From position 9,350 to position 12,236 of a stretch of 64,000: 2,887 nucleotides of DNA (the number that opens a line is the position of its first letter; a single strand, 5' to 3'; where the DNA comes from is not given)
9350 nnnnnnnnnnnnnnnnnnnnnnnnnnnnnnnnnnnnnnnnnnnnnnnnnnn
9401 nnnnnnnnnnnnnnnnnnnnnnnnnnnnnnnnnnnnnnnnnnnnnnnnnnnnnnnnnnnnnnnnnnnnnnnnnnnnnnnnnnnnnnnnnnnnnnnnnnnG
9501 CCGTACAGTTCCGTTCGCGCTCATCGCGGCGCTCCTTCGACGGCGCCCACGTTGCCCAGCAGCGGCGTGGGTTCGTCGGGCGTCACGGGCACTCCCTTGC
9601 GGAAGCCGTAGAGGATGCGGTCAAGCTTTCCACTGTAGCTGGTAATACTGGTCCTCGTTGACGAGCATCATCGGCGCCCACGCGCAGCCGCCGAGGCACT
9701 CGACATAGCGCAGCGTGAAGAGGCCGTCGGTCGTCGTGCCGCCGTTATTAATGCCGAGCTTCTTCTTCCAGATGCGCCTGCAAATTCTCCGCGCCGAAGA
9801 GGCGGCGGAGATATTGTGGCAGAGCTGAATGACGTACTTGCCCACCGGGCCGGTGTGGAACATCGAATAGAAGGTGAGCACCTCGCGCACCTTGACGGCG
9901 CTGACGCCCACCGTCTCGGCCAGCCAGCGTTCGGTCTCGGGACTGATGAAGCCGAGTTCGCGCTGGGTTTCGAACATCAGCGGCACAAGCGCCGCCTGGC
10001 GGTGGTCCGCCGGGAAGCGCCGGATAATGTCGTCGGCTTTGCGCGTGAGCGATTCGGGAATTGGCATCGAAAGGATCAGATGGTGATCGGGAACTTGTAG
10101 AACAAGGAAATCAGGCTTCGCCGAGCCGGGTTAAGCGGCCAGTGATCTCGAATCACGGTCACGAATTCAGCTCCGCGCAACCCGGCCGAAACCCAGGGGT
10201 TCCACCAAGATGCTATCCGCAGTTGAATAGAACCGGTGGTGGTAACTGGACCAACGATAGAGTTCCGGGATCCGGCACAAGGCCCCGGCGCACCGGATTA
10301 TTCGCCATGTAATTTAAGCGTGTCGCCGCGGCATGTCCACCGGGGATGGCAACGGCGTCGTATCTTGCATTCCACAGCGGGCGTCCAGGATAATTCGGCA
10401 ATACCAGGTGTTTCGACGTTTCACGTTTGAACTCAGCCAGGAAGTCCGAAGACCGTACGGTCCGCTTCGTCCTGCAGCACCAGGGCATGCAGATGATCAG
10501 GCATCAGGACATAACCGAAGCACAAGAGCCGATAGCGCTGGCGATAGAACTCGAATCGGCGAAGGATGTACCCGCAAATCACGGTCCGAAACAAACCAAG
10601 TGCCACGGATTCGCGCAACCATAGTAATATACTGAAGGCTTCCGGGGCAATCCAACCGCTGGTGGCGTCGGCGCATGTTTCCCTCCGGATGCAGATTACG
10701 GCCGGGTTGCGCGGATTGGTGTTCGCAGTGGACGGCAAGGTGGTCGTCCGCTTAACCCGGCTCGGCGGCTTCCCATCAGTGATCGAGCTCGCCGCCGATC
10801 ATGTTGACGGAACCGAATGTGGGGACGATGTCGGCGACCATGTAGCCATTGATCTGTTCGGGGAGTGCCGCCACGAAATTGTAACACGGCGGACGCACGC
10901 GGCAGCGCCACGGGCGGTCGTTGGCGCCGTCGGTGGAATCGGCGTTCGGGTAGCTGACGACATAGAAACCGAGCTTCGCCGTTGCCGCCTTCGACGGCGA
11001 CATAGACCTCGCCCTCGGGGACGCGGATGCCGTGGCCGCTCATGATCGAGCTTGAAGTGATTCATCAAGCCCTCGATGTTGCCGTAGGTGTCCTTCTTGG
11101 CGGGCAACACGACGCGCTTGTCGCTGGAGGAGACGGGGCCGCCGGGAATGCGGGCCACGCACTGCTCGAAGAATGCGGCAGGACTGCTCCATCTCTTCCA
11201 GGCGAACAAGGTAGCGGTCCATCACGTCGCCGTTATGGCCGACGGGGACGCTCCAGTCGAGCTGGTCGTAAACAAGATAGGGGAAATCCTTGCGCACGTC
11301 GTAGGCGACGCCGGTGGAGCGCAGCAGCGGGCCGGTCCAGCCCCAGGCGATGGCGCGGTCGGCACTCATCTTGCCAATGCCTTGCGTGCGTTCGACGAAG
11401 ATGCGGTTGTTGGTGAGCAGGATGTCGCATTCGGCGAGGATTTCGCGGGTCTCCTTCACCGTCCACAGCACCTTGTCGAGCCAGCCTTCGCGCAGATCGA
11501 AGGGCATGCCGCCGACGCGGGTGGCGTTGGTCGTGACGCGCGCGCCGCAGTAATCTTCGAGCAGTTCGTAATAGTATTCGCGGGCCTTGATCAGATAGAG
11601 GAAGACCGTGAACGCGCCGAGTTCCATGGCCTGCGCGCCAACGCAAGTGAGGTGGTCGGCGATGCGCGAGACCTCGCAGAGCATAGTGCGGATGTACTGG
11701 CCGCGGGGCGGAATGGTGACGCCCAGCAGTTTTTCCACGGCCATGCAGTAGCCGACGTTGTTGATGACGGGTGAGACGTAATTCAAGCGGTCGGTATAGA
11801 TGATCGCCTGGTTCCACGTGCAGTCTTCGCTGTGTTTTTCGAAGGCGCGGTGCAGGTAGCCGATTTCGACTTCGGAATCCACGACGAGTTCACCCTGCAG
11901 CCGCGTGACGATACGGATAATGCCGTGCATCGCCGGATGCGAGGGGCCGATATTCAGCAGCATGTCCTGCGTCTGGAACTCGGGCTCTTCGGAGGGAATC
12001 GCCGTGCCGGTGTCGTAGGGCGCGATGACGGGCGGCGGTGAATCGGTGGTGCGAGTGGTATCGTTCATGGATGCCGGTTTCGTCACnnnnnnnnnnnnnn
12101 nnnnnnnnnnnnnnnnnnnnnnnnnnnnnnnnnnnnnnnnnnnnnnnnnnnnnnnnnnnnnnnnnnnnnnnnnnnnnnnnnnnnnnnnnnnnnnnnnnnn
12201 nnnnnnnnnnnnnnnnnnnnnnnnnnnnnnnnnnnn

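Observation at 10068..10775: RAYT-like Y1 transposase with a symmetric set of four inverted repeat cores, inserted between nuoD and nuoE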

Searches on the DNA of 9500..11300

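Call 41: search_rna_families(source=window, start=9500, end=11300, threshold=evalue, max_evalue=1)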
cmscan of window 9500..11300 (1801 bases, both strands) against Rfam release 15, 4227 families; matches with E-value up to 1: 0.
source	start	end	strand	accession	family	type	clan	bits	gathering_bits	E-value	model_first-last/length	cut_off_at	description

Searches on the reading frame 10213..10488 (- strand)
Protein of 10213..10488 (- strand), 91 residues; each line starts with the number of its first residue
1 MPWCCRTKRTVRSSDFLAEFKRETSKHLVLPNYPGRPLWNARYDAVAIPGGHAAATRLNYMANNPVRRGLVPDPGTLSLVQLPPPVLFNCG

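Call 5: search_protein_families(library=pfam, proteins=[window:10213-10488:-], max_evalue=0.1)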
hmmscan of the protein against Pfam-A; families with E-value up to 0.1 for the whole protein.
window:10213-10488:- (91 aa): 0 families

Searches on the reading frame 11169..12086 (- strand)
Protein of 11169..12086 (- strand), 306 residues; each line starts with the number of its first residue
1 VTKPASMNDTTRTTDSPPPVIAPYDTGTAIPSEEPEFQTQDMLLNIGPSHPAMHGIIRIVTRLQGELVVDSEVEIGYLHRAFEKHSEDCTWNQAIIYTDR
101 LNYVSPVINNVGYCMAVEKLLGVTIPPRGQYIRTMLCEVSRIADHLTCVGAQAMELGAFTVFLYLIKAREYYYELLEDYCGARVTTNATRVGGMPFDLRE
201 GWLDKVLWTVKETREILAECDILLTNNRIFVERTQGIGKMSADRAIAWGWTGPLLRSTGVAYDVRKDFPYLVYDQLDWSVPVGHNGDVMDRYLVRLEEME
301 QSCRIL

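Call 32: find_homologous_proteins(query=window:11169-12086:-, max_evalue=1e-60)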
Query seq(306 aa) (306 aa): 7825 proteins with E <= 1e-60 among 8000 candidates; the best 120 are listed.
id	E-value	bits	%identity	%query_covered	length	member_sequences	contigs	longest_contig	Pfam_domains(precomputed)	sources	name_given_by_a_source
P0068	8.7e-205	697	100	98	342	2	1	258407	PF00346.25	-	-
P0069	3.3e-170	583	85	94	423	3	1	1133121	PF00346.25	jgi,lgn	jgi:NADH-quinone oxidoreductase subunit D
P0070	2.1e-164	564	82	94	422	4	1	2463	PF00346.25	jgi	jgi:NADH-quinone oxidoreductase subunit D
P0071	1.4e-163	562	78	99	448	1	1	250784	PF00346.25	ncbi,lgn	-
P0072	7.8e-162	556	79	96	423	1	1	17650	PF00346.25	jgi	jgi:NADH-quinone oxidoreductase subunit D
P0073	6.5e-156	536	79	94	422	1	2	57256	PF00346.25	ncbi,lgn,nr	ncbi:NADH-quinone oxidoreductase subunit D [bacterium]|nr:NADH-quinone oxidoreductase subunit D [bac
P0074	7.6e-154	530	77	93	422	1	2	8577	PF00346.25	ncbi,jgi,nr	ncbi:NADH-quinone oxidoreductase subunit D [candidate division KSB1 bacterium]|nr:MAG: NADH-quinone 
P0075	4.6e-153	527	82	89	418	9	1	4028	PF00346.25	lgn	-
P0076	7.9e-152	523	78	93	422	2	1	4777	PF00346.25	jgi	jgi:NADH-quinone oxidoreductase subunit D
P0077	6.1e-151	520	78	91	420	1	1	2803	PF00346.25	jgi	jgi:NADH-quinone oxidoreductase subunit D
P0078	1.5e-150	519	77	95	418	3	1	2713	PF00346.25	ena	-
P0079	1.6e-150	519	79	89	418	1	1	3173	PF00346.25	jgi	jgi:NADH-quinone oxidoreductase subunit D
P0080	3.6e-150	518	75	98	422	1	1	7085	PF00346.25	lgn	-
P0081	1.4e-149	516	78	92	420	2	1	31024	PF00346.25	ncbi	-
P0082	1.5e-149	516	73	98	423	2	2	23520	PF00346.25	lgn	-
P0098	1.5e-132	460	71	90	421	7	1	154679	PF00346.25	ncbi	-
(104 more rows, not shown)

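Call 33: find_encoding_contigs(protein=P0069, flank=5000, max_places=3)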
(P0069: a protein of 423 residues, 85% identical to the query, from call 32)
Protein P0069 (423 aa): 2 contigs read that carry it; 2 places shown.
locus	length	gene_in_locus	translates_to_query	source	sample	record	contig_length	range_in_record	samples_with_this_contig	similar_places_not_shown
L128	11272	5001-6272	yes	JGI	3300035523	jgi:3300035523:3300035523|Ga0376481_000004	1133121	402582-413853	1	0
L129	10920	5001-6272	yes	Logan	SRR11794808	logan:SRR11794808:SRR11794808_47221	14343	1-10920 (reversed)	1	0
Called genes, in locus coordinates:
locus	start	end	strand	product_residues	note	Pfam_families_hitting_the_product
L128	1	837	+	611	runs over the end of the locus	PF12969:DUF3857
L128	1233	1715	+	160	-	-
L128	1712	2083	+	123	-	PF00507:Oxidored_q4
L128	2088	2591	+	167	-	PF01058:Oxidored_q6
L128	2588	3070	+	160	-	PF00329:Complex1_30kDa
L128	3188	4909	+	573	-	-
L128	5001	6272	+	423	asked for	PF00346:Complex1_49kDa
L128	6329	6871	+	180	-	PF01257:2Fe-2S_thioredx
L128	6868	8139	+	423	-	PF01512:Complex1_51K, PF10531:SLBB (weak), PF22461:SLBB_2 (weak), PF10589:NADH_4Fe-4S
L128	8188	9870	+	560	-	PF00111:Fer2 (weak), PF13510:Fer2_4, PF10588:NADH-G_4Fe-4S_3, PF22117:Fer4_Nqo3, PF04879:Molybdop_Fe4S4 (weak), PF00384:Molybdopterin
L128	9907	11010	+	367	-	PF00146:NADHdh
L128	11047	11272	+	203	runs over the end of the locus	PF13187:Fer4_9 (faint), PF12838:Fer4_7, PF13484:Fer4_16 (faint), PF00037:Fer4 (weak)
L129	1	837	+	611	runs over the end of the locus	PF12969:DUF3857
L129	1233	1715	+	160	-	-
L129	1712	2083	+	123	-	PF00507:Oxidored_q4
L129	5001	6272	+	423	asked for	PF00346:Complex1_49kDa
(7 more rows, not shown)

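Call 34: find_encoding_contigs(protein=P0071, flank=5000, max_places=3)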
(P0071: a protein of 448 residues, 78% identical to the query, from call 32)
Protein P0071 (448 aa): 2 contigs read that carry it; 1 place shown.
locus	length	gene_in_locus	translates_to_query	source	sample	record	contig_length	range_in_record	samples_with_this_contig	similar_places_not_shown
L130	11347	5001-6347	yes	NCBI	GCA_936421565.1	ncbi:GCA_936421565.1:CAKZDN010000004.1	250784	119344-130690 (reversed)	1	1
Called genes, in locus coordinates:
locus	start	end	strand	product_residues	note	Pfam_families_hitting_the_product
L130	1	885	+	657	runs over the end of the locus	PF12969:DUF3857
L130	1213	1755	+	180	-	PF12822:ECF_trnsprt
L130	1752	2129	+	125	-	PF00507:Oxidored_q4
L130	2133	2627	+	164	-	PF01058:Oxidored_q6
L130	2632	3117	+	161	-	PF00329:Complex1_30kDa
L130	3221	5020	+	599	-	-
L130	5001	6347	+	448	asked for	PF00346:Complex1_49kDa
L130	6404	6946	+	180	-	PF01257:2Fe-2S_thioredx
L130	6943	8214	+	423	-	PF01512:Complex1_51K, PF10531:SLBB (weak), PF22461:SLBB_2 (weak), PF10589:NADH_4Fe-4S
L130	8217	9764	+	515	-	PF13231:PMT_2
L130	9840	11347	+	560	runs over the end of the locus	PF00111:Fer2 (weak), PF13510:Fer2_4, PF10588:NADH-G_4Fe-4S_3, PF22117:Fer4_Nqo3, PF00384:Molybdopterin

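Call 35: find_encoding_contigs(protein=P0073, flank=5000, max_places=3)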
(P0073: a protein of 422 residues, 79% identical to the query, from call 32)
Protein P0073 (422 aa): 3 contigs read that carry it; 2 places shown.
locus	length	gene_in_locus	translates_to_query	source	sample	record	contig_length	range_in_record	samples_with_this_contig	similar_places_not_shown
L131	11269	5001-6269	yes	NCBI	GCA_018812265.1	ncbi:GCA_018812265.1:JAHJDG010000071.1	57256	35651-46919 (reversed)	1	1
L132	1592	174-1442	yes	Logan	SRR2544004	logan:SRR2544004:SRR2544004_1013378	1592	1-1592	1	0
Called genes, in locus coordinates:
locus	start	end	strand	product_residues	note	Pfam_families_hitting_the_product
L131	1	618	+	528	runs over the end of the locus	PF18962:Por_Secre_tail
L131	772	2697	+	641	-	PF12969:DUF3857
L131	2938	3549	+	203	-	PF12822:ECF_trnsprt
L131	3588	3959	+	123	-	PF00507:Oxidored_q4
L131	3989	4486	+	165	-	PF01058:Oxidored_q6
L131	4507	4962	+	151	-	PF00329:Complex1_30kDa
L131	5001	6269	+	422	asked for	PF00346:Complex1_49kDa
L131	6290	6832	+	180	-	PF01257:2Fe-2S_thioredx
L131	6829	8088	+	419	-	PF01512:Complex1_51K, PF10531:SLBB, PF22461:SLBB_2, PF10589:NADH_4Fe-4S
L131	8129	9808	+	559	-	PF00111:Fer2 (weak), PF13510:Fer2_4, PF10588:NADH-G_4Fe-4S_3, PF22117:Fer4_Nqo3, PF04879:Molybdop_Fe4S4 (weak), PF00384:Molybdopterin (weak)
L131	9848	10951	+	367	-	PF00146:NADHdh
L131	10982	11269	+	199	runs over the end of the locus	PF13187:Fer4_9 (faint), PF12838:Fer4_7, PF13484:Fer4_16 (faint), PF00037:Fer4 (weak)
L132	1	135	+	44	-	?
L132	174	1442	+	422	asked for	PF00346:Complex1_49kDa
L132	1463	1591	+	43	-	?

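Call 45: find_encoding_contigs(protein=P0068, flank=10000, max_places=5)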
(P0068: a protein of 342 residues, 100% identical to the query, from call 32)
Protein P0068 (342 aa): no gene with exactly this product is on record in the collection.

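Call 64: find_encoding_contigs(protein=P0098, flank=3000, max_places=2)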
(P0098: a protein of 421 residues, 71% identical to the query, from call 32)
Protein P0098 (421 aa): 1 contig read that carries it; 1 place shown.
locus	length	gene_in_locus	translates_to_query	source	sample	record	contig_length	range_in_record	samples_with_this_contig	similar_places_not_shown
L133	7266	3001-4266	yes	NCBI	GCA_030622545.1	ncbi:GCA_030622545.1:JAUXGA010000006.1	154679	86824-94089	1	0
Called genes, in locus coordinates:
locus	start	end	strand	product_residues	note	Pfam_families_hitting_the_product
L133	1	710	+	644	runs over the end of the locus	PF12969:DUF3857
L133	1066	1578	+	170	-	PF12822:ECF_trnsprt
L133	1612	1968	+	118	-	PF00507:Oxidored_q4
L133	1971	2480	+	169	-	PF01058:Oxidored_q6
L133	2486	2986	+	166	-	PF00329:Complex1_30kDa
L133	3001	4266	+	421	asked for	PF00346:Complex1_49kDa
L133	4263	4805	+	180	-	PF01257:2Fe-2S_thioredx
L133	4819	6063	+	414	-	PF01512:Complex1_51K, PF10531:SLBB, PF22461:SLBB_2, PF10589:NADH_4Fe-4S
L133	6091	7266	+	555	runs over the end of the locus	PF00111:Fer2 (faint), PF13510:Fer2_4, PF10588:NADH-G_4Fe-4S_3, PF22117:Fer4_Nqo3, PF04879:Molybdop_Fe4S4 (weak), PF22151:Fer4_NDSU1 (weak), PF00384:Molybdopterin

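Call 65: find_encoding_contigs(protein=P0074, flank=3000, max_places=2)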
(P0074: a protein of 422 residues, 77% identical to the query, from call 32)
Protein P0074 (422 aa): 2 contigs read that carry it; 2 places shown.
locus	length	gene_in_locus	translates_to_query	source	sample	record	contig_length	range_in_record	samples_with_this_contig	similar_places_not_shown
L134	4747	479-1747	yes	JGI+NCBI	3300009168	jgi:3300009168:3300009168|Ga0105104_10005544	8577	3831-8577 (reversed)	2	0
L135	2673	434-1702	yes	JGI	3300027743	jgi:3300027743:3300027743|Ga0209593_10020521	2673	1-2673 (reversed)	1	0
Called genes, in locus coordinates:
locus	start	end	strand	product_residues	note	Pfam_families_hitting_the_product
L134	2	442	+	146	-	PF00329:Complex1_30kDa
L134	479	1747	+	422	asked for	PF00346:Complex1_49kDa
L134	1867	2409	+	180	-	PF01257:2Fe-2S_thioredx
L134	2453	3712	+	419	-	PF01512:Complex1_51K, PF10531:SLBB (weak), PF22461:SLBB_2, PF10589:NADH_4Fe-4S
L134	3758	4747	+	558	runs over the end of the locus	PF00111:Fer2 (weak), PF13510:Fer2_4, PF10588:NADH-G_4Fe-4S_3, PF22117:Fer4_Nqo3, PF22151:Fer4_NDSU1 (faint), PF00384:Molybdopterin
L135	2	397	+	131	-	?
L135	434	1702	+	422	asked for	PF00346:Complex1_49kDa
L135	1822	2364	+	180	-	PF01257:2Fe-2S_thioredx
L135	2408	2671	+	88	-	?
